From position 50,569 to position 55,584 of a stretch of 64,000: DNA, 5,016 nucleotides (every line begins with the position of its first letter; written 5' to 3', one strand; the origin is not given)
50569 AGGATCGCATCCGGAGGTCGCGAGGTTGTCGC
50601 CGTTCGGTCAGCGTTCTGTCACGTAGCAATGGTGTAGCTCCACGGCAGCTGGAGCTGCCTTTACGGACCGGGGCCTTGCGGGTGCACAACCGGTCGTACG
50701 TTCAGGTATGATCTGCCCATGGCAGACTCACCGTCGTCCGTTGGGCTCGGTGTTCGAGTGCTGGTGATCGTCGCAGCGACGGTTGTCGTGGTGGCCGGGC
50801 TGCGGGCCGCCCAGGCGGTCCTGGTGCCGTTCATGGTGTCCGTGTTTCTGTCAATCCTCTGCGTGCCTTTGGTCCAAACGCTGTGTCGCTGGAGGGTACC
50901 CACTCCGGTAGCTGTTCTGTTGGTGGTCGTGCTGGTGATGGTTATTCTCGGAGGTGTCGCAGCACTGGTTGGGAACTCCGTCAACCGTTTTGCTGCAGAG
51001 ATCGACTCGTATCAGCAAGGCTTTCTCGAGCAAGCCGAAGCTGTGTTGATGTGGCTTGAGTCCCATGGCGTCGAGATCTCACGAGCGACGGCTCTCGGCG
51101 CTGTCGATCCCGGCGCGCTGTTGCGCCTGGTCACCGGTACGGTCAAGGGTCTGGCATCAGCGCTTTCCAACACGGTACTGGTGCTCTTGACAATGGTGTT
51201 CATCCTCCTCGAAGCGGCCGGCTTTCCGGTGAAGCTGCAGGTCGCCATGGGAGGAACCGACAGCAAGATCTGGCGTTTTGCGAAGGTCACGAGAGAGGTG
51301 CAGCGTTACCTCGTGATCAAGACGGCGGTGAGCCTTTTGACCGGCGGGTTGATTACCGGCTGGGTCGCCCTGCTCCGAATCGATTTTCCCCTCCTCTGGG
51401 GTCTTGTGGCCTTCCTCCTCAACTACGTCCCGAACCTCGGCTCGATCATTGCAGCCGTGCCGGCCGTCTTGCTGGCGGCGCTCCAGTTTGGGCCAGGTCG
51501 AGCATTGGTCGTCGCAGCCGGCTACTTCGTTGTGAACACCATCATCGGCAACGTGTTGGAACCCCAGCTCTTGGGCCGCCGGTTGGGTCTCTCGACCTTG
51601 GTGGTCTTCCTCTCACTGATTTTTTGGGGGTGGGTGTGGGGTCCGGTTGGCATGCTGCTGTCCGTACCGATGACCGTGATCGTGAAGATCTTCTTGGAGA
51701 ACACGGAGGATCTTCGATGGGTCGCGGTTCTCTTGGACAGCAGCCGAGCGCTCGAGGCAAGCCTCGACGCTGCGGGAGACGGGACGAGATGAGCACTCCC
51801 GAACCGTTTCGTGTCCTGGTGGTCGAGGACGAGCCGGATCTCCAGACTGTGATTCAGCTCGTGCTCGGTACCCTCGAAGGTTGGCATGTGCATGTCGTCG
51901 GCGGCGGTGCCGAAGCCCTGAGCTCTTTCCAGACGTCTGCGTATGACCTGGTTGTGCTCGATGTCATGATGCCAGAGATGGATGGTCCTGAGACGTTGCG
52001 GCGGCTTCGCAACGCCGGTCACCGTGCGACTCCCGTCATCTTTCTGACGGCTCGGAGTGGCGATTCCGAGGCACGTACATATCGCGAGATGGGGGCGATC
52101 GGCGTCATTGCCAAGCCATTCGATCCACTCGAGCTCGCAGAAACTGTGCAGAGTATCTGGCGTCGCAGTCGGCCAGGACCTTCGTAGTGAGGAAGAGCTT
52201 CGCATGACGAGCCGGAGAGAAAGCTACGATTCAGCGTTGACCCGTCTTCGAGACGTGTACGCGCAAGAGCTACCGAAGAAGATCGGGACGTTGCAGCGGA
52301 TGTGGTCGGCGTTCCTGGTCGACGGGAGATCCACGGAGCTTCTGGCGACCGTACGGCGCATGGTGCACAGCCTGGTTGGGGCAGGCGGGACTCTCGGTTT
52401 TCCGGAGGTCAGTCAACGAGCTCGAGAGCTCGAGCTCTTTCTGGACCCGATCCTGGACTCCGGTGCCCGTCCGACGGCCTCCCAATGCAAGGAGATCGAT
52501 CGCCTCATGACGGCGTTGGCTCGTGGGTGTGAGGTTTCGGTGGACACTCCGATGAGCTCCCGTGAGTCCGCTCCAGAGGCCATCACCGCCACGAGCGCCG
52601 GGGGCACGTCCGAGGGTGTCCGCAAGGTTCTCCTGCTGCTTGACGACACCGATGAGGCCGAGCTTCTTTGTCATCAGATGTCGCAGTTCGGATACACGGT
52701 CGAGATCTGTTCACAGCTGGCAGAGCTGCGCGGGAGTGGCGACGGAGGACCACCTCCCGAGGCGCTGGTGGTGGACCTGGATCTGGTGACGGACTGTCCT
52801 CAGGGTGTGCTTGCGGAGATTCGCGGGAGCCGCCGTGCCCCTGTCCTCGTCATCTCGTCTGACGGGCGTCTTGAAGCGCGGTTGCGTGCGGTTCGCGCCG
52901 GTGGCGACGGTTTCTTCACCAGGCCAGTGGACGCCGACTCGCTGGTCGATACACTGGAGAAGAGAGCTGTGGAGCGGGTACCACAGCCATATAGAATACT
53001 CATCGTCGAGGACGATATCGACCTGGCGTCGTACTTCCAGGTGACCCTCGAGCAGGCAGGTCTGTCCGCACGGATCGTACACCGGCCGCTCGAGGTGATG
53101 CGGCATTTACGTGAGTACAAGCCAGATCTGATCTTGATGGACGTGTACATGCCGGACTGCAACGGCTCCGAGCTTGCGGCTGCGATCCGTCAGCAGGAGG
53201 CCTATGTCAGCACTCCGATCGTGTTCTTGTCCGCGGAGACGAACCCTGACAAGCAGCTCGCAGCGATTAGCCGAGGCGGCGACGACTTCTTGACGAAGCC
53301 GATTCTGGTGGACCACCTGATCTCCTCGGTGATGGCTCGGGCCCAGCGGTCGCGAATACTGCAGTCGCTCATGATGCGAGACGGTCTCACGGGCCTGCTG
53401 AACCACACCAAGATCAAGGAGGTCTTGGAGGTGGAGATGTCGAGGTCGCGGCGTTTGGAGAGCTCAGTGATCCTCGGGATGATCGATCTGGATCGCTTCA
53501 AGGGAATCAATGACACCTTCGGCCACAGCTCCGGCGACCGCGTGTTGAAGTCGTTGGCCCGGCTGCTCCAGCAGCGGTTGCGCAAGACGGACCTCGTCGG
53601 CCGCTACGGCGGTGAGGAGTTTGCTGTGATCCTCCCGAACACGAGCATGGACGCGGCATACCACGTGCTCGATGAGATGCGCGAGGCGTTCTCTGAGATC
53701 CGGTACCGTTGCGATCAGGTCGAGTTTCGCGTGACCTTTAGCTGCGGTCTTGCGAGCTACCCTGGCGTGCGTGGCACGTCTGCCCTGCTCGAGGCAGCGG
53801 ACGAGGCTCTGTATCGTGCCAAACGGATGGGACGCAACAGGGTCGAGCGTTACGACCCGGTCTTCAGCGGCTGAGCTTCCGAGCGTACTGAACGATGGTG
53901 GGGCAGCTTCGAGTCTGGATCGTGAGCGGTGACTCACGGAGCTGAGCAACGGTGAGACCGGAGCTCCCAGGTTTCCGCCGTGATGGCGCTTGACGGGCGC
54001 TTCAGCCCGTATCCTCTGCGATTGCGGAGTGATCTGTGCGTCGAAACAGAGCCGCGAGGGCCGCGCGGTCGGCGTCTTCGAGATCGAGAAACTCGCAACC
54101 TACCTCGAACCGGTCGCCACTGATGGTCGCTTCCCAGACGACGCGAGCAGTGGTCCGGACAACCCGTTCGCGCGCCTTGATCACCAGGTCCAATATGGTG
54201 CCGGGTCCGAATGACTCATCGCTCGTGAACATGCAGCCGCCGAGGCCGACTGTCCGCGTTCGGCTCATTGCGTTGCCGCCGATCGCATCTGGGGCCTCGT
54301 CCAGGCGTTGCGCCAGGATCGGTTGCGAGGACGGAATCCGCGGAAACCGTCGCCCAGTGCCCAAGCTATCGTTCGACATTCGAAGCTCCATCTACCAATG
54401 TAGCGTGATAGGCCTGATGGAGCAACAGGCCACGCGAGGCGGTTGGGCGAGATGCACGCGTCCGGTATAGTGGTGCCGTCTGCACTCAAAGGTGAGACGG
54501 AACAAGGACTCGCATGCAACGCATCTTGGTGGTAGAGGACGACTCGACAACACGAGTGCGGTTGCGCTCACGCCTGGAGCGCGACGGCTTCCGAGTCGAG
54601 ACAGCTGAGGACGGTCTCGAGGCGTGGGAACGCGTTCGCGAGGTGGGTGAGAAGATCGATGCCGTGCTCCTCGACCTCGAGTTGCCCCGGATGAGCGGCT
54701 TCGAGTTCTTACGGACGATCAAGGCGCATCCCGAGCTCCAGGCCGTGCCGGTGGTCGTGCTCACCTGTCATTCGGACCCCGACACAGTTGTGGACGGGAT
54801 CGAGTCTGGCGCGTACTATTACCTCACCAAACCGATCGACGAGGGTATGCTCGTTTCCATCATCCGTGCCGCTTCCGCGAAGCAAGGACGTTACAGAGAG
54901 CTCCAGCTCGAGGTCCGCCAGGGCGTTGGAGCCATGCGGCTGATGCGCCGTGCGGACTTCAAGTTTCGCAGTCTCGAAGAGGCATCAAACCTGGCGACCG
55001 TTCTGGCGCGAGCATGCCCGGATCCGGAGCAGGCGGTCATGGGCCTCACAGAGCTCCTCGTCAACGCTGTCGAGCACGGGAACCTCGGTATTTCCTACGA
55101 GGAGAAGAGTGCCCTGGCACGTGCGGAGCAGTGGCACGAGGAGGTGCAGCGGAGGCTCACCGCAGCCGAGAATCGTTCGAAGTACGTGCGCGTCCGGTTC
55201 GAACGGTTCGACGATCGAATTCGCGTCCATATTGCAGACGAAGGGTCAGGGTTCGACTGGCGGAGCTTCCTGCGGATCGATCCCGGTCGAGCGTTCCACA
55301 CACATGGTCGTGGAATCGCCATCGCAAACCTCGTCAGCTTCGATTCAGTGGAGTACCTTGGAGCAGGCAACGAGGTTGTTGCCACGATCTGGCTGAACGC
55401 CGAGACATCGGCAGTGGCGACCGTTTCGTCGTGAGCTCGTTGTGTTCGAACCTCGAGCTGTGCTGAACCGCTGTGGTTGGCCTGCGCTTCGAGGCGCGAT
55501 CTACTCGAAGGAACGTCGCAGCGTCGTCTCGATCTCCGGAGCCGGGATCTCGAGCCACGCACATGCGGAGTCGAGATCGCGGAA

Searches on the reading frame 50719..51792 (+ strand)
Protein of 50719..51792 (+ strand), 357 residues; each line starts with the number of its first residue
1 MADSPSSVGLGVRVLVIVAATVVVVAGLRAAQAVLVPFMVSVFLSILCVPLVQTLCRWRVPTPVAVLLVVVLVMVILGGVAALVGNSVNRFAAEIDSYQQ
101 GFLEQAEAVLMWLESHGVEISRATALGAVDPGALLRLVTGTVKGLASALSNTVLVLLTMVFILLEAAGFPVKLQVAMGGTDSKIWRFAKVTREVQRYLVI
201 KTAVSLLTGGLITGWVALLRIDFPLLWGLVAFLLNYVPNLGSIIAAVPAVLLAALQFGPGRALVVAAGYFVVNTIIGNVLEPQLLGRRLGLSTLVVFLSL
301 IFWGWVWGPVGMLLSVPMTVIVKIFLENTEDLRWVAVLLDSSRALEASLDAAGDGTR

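Call 8: search_protein_families(library=pfam, proteins=[window:50719-51792:+], max_evalue=0.001)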
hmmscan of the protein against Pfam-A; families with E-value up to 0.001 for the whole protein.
window:50719-51792:+ (357 aa): 1 family
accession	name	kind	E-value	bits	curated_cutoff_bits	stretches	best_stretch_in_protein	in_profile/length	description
PF01594.21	AI-2E_transport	-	1.3e-52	179.5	34.3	1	15-329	2-326/327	AI-2E family transporter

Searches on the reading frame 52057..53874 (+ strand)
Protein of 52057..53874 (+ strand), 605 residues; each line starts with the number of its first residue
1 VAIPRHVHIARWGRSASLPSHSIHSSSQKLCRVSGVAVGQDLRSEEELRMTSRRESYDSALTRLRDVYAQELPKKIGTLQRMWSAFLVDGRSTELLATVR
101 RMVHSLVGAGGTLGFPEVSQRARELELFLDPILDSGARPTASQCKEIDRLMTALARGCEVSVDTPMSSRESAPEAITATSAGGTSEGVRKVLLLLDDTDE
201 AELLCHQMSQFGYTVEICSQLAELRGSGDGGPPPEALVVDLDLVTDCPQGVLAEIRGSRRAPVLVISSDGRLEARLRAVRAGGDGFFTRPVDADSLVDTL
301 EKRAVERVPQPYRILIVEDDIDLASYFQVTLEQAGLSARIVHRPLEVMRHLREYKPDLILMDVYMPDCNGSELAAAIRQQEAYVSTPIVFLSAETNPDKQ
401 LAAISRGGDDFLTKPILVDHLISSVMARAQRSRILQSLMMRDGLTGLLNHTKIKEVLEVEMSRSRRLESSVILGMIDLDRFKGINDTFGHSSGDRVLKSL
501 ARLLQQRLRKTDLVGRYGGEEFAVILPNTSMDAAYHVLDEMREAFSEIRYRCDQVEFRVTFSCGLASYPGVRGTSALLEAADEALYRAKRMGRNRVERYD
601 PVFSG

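Call 8: search_protein_families(library=pfam, proteins=[window:52057-53874:+], max_evalue=0.001)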
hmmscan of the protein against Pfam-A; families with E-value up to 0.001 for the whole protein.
window:52057-53874:+ (605 aa): 4 families
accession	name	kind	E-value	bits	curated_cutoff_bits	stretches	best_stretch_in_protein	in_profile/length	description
PF00990.26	GGDEF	-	1.1e-42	145.9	23.8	1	440-595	2-161/161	Diguanylate cyclase, GGDEF domain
PF00072.30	Response_reg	-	2.4e-29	102.2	30.2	2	314-424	1-109/111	Response regulator receiver domain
PF01627.28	Hpt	-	9.4e-10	39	24.6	1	64-156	2-83/84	Hpt domain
PF17853.6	GGDEF_2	-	0.00095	19.8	24.5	0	491-585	32-114/116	GGDEF-like domain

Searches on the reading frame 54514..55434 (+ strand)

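Call 8: search_protein_families(library=pfam, proteins=[window:54514-55434:+], max_evalue=0.001)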
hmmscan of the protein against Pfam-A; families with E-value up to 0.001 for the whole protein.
window:54514-55434:+ (306 aa): 2 families
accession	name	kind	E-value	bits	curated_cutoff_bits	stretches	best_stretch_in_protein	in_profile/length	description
PF00072.30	Response_reg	-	1.1e-27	96.8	30.2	1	4-117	1-110/111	Response regulator receiver domain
PF13581.12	HATPase_c_2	-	7.2e-10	39.4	27.4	1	172-291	27-126/127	Histidine kinase-like ATPase domain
